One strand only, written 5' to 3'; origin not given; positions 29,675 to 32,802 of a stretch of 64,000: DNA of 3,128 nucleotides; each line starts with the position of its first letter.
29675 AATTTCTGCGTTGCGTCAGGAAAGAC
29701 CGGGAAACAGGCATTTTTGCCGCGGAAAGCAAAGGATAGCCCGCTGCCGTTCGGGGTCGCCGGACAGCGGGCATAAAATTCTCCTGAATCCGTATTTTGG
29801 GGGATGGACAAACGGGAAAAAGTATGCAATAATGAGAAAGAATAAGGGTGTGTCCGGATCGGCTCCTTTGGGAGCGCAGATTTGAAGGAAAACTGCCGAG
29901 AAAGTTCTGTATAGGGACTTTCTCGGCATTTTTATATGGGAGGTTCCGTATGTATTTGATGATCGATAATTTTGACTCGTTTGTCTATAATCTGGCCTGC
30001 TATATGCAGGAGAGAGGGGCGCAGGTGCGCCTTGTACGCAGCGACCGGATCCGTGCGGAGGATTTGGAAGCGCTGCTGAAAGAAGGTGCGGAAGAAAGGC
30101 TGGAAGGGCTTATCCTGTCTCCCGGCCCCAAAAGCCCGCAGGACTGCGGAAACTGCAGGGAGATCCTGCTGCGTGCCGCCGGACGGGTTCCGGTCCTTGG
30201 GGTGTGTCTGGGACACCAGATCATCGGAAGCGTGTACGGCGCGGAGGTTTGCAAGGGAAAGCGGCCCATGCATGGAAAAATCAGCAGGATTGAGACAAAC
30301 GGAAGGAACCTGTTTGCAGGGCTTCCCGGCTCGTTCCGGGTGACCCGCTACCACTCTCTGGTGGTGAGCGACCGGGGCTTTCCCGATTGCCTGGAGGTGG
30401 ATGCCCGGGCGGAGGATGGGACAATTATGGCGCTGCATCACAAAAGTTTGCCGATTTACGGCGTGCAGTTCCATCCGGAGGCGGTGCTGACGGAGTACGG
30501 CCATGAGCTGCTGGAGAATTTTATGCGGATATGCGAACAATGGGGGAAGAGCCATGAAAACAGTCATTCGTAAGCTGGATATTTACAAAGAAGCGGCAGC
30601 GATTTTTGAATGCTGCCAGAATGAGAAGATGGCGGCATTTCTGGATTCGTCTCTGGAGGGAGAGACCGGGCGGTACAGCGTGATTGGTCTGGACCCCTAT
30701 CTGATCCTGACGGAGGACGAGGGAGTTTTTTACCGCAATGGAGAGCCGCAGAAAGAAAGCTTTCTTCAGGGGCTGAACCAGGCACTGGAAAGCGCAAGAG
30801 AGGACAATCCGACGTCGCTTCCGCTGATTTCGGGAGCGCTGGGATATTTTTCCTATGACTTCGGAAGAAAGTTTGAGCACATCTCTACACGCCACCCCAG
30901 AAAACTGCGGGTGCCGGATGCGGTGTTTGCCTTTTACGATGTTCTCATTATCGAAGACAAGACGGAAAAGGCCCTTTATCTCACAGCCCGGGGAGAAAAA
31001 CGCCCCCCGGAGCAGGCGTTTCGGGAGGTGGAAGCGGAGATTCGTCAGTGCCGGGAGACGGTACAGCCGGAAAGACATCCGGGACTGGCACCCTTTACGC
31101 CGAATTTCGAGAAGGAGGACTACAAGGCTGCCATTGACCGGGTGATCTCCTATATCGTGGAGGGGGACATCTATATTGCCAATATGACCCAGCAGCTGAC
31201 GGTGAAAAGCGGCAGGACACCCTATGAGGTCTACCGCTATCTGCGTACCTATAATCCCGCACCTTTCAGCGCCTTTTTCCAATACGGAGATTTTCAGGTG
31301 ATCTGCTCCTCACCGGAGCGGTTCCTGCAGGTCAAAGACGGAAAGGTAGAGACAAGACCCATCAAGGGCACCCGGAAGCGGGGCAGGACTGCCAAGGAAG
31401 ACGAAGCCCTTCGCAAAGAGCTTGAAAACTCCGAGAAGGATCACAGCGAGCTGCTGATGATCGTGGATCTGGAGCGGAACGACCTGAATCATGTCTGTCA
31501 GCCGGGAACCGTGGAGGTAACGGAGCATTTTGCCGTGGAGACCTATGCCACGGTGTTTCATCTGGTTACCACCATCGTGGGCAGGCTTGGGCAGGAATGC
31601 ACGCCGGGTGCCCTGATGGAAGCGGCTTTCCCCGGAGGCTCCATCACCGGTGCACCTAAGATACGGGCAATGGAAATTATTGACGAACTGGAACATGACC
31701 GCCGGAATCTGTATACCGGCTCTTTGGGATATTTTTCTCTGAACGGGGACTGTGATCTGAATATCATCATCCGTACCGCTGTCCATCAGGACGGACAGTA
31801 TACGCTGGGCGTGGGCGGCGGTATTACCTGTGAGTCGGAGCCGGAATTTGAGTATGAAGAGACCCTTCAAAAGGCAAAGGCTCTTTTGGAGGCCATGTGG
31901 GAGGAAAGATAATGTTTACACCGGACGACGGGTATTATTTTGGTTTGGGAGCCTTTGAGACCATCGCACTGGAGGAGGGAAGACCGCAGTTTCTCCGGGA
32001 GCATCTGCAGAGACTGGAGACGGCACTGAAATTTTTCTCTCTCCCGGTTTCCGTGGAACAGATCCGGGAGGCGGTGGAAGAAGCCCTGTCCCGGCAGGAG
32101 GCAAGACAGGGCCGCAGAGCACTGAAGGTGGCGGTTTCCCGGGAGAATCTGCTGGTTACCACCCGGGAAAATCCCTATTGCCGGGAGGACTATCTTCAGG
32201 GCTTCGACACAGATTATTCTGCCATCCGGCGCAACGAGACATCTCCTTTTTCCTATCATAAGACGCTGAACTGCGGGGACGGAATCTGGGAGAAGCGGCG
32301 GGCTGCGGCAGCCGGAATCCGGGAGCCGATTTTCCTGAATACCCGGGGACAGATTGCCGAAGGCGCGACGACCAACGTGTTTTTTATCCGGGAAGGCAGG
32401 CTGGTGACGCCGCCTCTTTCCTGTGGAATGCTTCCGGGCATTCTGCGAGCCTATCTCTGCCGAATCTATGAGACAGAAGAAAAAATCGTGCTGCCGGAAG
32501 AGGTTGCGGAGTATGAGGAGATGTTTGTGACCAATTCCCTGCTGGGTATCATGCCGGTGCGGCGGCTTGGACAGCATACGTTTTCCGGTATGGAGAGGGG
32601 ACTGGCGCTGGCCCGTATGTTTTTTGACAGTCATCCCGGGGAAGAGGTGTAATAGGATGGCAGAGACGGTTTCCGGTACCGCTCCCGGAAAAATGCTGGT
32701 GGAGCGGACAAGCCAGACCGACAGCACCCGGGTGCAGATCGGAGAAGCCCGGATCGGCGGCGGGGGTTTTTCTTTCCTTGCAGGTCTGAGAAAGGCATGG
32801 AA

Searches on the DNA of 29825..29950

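Call 47: search_rna_families(source=window, start=29825, end=29950, threshold=evalue, max_evalue=10)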
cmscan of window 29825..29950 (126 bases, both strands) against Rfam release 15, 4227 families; matches with E-value up to 10: 20.
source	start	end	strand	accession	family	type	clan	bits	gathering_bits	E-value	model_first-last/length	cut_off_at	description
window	29873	29897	-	RF03315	mir-723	Gene; miRNA;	-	20.9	63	0.049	1-60/60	no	mir-723 microRNA precursor family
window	29886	29936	+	RF00445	MIR399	Gene; miRNA;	-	20.6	57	0.01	1-117/117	no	mir-399 microRNA precursor family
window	29853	29941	+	RF00238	ctRNA_pND324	Gene; antisense;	-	19.6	45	0.74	1-86/86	no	ctRNA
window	29885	29934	+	RF00697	mir-186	Gene; miRNA;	-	19.2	70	0.14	1-82/82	no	mir-186 microRNA precursor family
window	29889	29933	+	RF03796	mir-5984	Gene; miRNA;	-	17.6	95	0.35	10-65/74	no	mir-5984 microRNA precursor family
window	29885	29937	+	RF03996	mir-3012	Gene; miRNA;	-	17.2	90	0.69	1-68/68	no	mir-3012 microRNA precursor family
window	29877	29920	+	RF00623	P1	Gene;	-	15.7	100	0.22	137-180/180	no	Pseudomonas sRNA P1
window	29894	29928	+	RF03360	mir-3156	Gene; miRNA;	-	15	76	1.5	1-77/77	no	mir-3156 microRNA precursor family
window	29841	29938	+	RF04312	trpB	Cis-reg;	-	14.8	59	7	1-107/107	no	trpB ncRNA motif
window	29889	29933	+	RF03263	MIR861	Gene; miRNA;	-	14.4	70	3.1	1-111/111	no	MIR861 microRNA precursor family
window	29886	29936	+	RF04255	MIR8001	Gene; miRNA;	-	13.8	90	3.5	1-67/67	no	MIR8001 microRNA precursor family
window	29889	29933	-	RF00811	mir-84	Gene; miRNA;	-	13.5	60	1.1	1-75/75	no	mir-84 microRNA precursor family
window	29889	29933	+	RF03906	mir-3199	Gene; miRNA;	-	13.5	100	6.9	1-87/87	no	mir-3199 microRNA precursor family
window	29893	29926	+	RF00783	mir-484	Gene; miRNA;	-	13.4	40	2.6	18-51/67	no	mir-484 microRNA precursor family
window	29889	29933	+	RF04197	mir-9457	Gene; miRNA;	-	12.8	90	5.7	11-59/68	no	mir-9457 microRNA precursor family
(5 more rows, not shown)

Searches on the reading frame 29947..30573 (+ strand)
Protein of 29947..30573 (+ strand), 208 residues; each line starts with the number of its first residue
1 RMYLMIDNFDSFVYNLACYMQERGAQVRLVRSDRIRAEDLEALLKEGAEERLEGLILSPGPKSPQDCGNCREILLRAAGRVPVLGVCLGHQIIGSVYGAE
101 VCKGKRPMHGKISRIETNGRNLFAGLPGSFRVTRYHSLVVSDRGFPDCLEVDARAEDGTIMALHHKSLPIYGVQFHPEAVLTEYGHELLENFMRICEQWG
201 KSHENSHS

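Call 3: search_protein_families(library=pfam, proteins=[window:29947-30573:+], max_evalue=0.1)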
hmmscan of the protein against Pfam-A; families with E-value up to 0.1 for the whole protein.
window:29947-30573:+ (208 aa): 2 families
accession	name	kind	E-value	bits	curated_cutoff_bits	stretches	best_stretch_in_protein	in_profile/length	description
PF00117.34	GATase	-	4.7e-54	183.4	22.8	1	4-193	1-187/190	Glutamine amidotransferase class-I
PF07722.19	Peptidase_C26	-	1.7e-11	44.8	20.5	1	78-178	103-219/219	Peptidase C26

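Call 4: search_protein_families(library=ncbifam, proteins=[window:29947-30573:+], max_evalue=0.1)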
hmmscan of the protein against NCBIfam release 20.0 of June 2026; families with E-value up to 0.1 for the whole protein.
window:29947-30573:+ (208 aa): 31 families (the best 25 are shown)
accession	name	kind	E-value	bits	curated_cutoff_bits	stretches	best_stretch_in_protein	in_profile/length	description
NF011201.0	PRK14607.1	equivalog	2.9e-70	237.4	670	1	3-197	2-190/534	bifunctional anthranilate synthase component II/anthranilate phosphoribosyltransferase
NF005849.0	PRK07765.1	equivalog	1.3e-60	204.4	308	1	4-198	4-194/219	aminodeoxychorismate/anthranilate synthase component II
NF005799.0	PRK07649.1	equivalog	3.5e-60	202.9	327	1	2-195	1-187/195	aminodeoxychorismate/anthranilate synthase component II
TIGR00566.1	trpG_papA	subfamily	1.2e-58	198.1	121.05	1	2-194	1-191/192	glutamine amidotransferase of anthranilate synthase or aminodeoxychorismate synthase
NF006462.0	PRK08857.1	equivalog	1e-56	191.7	345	1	2-193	1-190/193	aminodeoxychorismate/anthranilate synthase component II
NF005946.0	PRK08007.1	equivalog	2.9e-55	186.7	332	1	2-194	1-186/187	aminodeoxychorismate synthase component 2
NF005271.0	PRK06774.1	equivalog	2e-54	183.9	340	1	2-194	1-190/191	aminodeoxychorismate synthase component II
NF010081.0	PRK13566.1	equivalog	3.8e-49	167.6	645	1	4-200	532-724/729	anthranilate synthase component I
NF041322.1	Anth_synII_Halo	equivalog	1.4e-44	152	320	1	5-194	1-188/190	anthranilate synthase component II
NF005367.0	PRK06895.1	equivalog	9e-42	143.1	265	1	3-195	4-188/190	anthranilate synthase component II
NF007073.0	PRK09522.1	equivalog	3.9e-41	141.6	738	1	4-197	5-191/531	bifunctional anthranilate synthase glutamate amidotransferase component TrpG/anthranilate phosphoribosyltransferase TrpD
TIGR01815.1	TrpE-clade3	equivalog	1e-40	139.4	739.15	1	3-194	519-706/717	anthranilate synthase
TIGR01823.1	PabB-fungal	equivalog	2.1e-34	118.9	442.55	1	4-197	9-205/742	aminodeoxychorismate synthase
NF001975.0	PRK00758.1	equivalog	3.2e-33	114.9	198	1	6-198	7-184/185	GMP synthase subunit A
TIGR00888.1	guaA_Nterm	equivalog_domain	7.5e-30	103.7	172.15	1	30-197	18-186/188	glutamine-hydrolyzing GMP synthase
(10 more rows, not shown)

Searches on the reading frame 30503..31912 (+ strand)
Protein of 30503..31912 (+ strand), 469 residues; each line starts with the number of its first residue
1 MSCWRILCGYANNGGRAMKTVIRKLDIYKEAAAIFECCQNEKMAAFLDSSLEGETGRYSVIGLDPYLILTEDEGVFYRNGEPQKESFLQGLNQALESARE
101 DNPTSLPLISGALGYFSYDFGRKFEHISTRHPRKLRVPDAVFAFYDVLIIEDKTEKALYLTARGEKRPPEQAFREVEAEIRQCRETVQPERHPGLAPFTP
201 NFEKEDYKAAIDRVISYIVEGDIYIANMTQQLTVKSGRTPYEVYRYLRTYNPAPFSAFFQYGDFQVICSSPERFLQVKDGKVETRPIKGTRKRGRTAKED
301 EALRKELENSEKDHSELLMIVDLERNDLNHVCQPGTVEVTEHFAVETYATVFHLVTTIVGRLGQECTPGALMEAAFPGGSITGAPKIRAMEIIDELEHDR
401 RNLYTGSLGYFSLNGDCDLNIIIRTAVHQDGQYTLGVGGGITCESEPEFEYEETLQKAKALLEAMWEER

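Call 3: search_protein_families(library=pfam, proteins=[window:30503-31912:+], max_evalue=0.1)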
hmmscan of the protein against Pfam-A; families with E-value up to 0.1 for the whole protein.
window:30503-31912:+ (469 aa): 2 families
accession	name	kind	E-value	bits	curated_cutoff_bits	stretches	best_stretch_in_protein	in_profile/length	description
PF00425.24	Chorismate_bind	-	2.9e-91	306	27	1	204-457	2-257/257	chorismate binding enzyme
PF04715.19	Anth_synt_I_N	-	6.8e-27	94.9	23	1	32-160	6-140/140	Anthranilate synthase component I, N terminal region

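Call 4: search_protein_families(library=ncbifam, proteins=[window:30503-31912:+], max_evalue=0.1)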
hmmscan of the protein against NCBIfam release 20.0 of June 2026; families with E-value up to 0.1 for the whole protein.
window:30503-31912:+ (469 aa): 26 families (the best 25 are shown)
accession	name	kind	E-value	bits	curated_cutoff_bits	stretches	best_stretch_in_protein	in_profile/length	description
TIGR00564.1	trpE_most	equivalog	2.4e-121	406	517.7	1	34-464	9-453/455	anthranilate synthase component I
TIGR00553.1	pabB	equivalog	3.4e-109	365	328.4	1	113-460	2-328/329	aminodeoxychorismate synthase component I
NF006563.0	PRK09070.1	equivalog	1.4e-105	353.5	514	1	38-465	19-444/447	aminodeoxychorismate synthase component I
TIGR01824.1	PabB-clade2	equivalog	1e-104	350.7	408.55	1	111-461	2-355/355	aminodeoxychorismate synthase, component I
NF004610.0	PRK05940.1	equivalog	3e-99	332.9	568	1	33-466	22-460/467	anthranilate synthase component I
TIGR01820.1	TrpE-arch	equivalog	2.7e-98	330.2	512.05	1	35-465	5-448/449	anthranilate synthase component I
NF010086.0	PRK13571.1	equivalog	9.4e-94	314.7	693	1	38-465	44-497/510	anthranilate synthase component I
NF012009.0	PRK15465.1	equivalog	9.6e-87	291.4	622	1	84-464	76-450/453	aminodeoxychorismate synthase component 1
NF005698.0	PRK07508.1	equivalog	1.2e-85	287.4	452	1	173-464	87-378/383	aminodeoxychorismate synthase component I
NF010087.0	PRK13572.1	equivalog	1.1e-78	264.9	580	1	29-465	9-431/435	anthranilate synthase component I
NF010089.0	PRK13574.1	equivalog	5.6e-76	256.2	527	1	28-465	9-418/421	anthranilate synthase component I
TIGR01823.1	PabB-fungal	equivalog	4.1e-73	246.9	442.55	1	83-464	337-740/742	aminodeoxychorismate synthase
NF010079.0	PRK13564.1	equivalog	4.6e-72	243.5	471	1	85-465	121-511/521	anthranilate synthase component 1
NF004530.0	PRK05877.1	equivalog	2e-66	224.9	383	1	110-464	79-414/425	aminodeoxychorismate synthase component I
NF010081.0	PRK13566.1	equivalog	1.9e-65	221.5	645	1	111-466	158-508/729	anthranilate synthase component I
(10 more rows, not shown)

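Call 36: find_homologous_proteins(query=window:30554-31912:+, max_evalue=1e-50)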
Query window:30554-31912:+ (452 aa): 7960 proteins with E <= 1e-50 among 8000 candidates; the best 120 are listed.
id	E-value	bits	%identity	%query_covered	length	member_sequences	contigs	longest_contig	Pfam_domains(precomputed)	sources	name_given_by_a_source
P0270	0.0e+0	1032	100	100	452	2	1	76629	PF04715.20,PF00425.25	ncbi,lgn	-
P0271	3.6e-259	878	84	100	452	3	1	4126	PF04715.20,PF00425.25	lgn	-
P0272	1.1e-217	741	73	100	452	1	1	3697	PF04715.20,PF00425.25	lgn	-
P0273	1.5e-217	741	71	100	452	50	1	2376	PF04715.20,PF00425.25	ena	-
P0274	2.8e-217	740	71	100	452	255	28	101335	PF04715.20,PF00425.25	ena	-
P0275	3.3e-216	736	72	100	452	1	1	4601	PF04715.20,PF00425.25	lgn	-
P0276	6.3e-216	735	71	100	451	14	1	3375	PF04715.20,PF00425.25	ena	-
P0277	1.9e-215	734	70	100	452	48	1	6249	PF04715.20,PF00425.25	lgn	-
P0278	1.9e-215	734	71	100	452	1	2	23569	PF04715.20,PF00425.25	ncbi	-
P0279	4.4e-214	729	70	100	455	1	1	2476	PF04715.20,PF00425.25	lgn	-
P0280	4.5e-214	729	71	99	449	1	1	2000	PF04715.20,PF00425.25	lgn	-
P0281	1.9e-213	727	71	100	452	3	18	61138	PF04715.20,PF00425.25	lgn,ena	-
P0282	2.0e-213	727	71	100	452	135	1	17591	PF04715.20,PF00425.25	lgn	-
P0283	9.0e-213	725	70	100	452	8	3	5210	PF04715.20,PF00425.25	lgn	-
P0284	1.3e-212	724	69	100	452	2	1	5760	PF04715.20,PF00425.25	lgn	-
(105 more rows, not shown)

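Call 38: find_encoding_contigs(protein=P0274, flank=5000, max_places=3)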
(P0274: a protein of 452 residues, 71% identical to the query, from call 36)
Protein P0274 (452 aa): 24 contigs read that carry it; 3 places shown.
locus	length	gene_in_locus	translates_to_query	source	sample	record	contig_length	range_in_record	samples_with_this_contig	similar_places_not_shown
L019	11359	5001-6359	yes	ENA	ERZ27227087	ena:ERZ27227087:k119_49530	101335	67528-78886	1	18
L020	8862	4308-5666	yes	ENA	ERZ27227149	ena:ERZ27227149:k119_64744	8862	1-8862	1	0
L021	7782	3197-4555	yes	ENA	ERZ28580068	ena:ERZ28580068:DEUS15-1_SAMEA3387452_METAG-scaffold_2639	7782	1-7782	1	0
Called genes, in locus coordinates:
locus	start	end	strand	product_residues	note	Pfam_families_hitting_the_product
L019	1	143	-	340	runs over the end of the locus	PF00491:Arginase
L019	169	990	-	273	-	PF02152:FolB, PF01288:HPPK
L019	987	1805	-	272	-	PF00809:Pterin_bind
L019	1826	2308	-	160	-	PF01966:HD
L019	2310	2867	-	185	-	PF01227:GTP_cyclohydroI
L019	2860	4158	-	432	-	PF08245:Mur_ligase_M, PF02875:Mur_ligase_C, PF27239:FOL3_C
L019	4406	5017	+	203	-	PF00117:GATase, PF07722:Peptidase_C26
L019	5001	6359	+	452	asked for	PF04715:, PF00425:Chorismate_bind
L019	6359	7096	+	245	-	PF01063:Aminotran_4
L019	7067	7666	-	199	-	PF01693:Cauli_VI, PF00075:RNase_H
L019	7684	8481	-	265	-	PF03009:GDPD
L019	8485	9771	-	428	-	PF07690:MFS_1, PF12832:MFS_1_like (weak), PF13347:MFS_2, PF00083:Sugar_tr, PF03209:PUCC (weak), PF07690:MFS_1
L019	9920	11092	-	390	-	PF00390:malic, PF00208:ELFV_dehydrog (weak), PF01262:AlaDh_PNT_C (weak), PF03949:Malic_M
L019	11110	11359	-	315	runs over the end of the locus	PF00056:Ldh_1_N, PF02866:Ldh_1_C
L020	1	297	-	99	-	?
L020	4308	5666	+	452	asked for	PF04715:, PF00425:Chorismate_bind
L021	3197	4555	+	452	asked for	PF04715:, PF00425:Chorismate_bind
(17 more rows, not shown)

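Call 39: find_encoding_contigs(protein=P0272, flank=5000, max_places=2)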
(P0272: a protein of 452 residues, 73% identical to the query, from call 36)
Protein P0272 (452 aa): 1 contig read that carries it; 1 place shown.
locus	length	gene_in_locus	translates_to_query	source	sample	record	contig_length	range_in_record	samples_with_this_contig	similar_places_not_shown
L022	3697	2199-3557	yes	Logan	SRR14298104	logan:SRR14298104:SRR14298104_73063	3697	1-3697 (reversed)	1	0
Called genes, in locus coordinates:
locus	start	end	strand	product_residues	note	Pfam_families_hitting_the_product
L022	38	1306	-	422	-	PF08245:Mur_ligase_M, PF02875:Mur_ligase_C, PF27239:FOL3_C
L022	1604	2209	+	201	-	PF00117:GATase, PF07722:Peptidase_C26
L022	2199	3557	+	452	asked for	PF04715:, PF00425:Chorismate_bind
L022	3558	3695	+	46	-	?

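Call 40: find_encoding_contigs(protein=P0278, flank=5000, max_places=2)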
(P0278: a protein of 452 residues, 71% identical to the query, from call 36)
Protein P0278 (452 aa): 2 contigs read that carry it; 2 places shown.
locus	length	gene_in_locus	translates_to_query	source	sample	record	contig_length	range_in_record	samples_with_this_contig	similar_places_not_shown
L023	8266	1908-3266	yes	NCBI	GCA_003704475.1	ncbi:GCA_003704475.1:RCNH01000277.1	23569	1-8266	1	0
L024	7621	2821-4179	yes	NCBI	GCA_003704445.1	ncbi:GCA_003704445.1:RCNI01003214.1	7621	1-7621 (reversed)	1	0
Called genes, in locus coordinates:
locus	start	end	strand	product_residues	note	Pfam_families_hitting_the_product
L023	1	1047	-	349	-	?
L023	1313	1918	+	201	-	PF00117:GATase, PF07722:Peptidase_C26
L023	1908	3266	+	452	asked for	PF04715:, PF00425:Chorismate_bind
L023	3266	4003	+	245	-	PF01063:Aminotran_4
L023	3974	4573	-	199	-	PF01693:Cauli_VI, PF00075:RNase_H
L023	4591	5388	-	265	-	PF03009:GDPD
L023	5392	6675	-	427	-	PF00083:Sugar_tr (faint), PF07690:MFS_1, PF13347:MFS_2, PF03209:PUCC (weak), PF07690:MFS_1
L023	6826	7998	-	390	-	PF00390:malic, PF00208:ELFV_dehydrog (weak), PF01262:AlaDh_PNT_C (weak), PF03949:Malic_M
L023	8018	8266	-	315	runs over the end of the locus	PF00056:Ldh_1_N, PF02866:Ldh_1_C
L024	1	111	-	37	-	?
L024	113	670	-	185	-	PF01227:GTP_cyclohydroI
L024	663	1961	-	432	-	PF08245:Mur_ligase_M, PF02875:Mur_ligase_C, PF27239:FOL3_C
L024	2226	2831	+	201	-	PF00117:GATase, PF07722:Peptidase_C26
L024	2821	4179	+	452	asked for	PF04715:, PF00425:Chorismate_bind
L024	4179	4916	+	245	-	PF01063:Aminotran_4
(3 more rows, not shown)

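Call 58: find_encoding_contigs(protein=P0270, flank=10000, max_places=3)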
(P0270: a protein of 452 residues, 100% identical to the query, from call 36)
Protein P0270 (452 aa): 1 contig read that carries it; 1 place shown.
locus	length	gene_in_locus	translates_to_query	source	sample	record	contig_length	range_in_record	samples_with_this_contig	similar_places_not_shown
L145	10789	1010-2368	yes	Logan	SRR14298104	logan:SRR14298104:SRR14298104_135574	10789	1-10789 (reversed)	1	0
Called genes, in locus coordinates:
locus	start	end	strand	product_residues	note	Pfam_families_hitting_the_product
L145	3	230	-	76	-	?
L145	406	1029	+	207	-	PF00117:GATase, PF07722:Peptidase_C26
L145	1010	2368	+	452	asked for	PF04715:, PF00425:Chorismate_bind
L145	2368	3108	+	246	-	PF01063:Aminotran_4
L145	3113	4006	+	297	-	PF00793:DAHP_synth_1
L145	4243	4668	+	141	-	PF10825:DUF2752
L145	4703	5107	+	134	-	PF12773:DZR, PF13240:Zn_Ribbon_1, PF13248:Zn_ribbon_3 (weak), PF05154:TM2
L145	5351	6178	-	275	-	PF04536:TPM_phosphatase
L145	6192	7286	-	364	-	-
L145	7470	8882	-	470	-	PF13421:Band_7_1, PF01145:Band_7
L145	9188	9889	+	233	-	PF13353:Fer4_12, PF04055:Radical_SAM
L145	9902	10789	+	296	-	?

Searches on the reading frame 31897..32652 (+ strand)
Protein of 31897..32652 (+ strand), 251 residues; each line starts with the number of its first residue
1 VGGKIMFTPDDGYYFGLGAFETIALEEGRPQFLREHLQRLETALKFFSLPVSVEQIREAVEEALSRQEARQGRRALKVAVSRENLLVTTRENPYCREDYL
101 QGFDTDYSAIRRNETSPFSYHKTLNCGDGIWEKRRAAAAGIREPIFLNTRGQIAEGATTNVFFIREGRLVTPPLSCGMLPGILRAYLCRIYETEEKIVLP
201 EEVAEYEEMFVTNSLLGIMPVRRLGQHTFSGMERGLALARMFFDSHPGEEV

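Call 3: search_protein_families(library=pfam, proteins=[window:31897-32652:+], max_evalue=0.1)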
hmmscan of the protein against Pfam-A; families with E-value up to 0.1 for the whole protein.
window:31897-32652:+ (251 aa): 1 family
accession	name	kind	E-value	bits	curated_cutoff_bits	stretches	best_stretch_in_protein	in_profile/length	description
PF01063.24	Aminotran_4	-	1.2e-49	169.7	28.5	1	18-223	1-222/223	Amino-transferase class IV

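Call 4: search_protein_families(library=ncbifam, proteins=[window:31897-32652:+], max_evalue=0.1)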
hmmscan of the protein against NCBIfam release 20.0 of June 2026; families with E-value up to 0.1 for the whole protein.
window:31897-32652:+ (251 aa): 23 families
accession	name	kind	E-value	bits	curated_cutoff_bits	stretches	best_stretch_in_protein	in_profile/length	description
TIGR03461.1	pabC_Proteo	equivalog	1.2e-28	100.1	176.85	1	10-231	14-252/262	aminodeoxychorismate lyase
NF005800.0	PRK07650.1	equivalog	1.3e-28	100.1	308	1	10-234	21-262/290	aminodeoxychorismate lyase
NF004761.0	PRK06092.1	equivalog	1.7e-27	96.3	260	1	10-231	16-254/268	aminodeoxychorismate lyase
NF006185.0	PRK08320.1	subfamily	5.5e-24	84.8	363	1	10-229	23-263/292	branched-chain amino acid aminotransferase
NF005729.0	PRK07546.1-3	equivalog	4.6e-23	82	175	1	29-222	9-191/196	hypothetical protein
NF005209.0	PRK06680.1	subfamily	2.3e-22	79.2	320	2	122-236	149-268/286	D-amino-acid transaminase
NF005146.0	PRK06606.1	equivalog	1.1e-19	70.5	279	1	32-234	53-277/307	branched-chain amino acid transaminase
NF006734.0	PRK09266.1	subfamily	3.2e-19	69.2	202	2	130-250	147-269/270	hypothetical protein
NF009126.0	PRK12479.1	equivalog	3.3e-19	69.2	518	1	10-220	24-255/299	branched-chain-amino-acid transaminase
TIGR01122.1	ilvE_I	equivalog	1e-18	67.6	245.55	1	12-235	20-270/298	branched-chain-amino-acid transaminase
NF005726.0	PRK07544.1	equivalog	3.4e-18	65.8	396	1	17-234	38-276/295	branched-chain amino acid aminotransferase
NF005731.0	PRK07546.1-5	equivalog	3.7e-16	59.4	189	1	111-221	98-208/212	hypothetical protein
NF005888.0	PRK07849.1-3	equivalog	1.4e-15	57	273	2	8-89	31-112/298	aminodeoxychorismate lyase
TIGR01121.1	D_amino_aminoT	equivalog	2.9e-15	56.2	277.45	1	10-225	20-251/276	D-amino-acid transaminase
NF005730.0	PRK07546.1-4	equivalog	7.9e-15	54.9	222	1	32-219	20-198/207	hypothetical protein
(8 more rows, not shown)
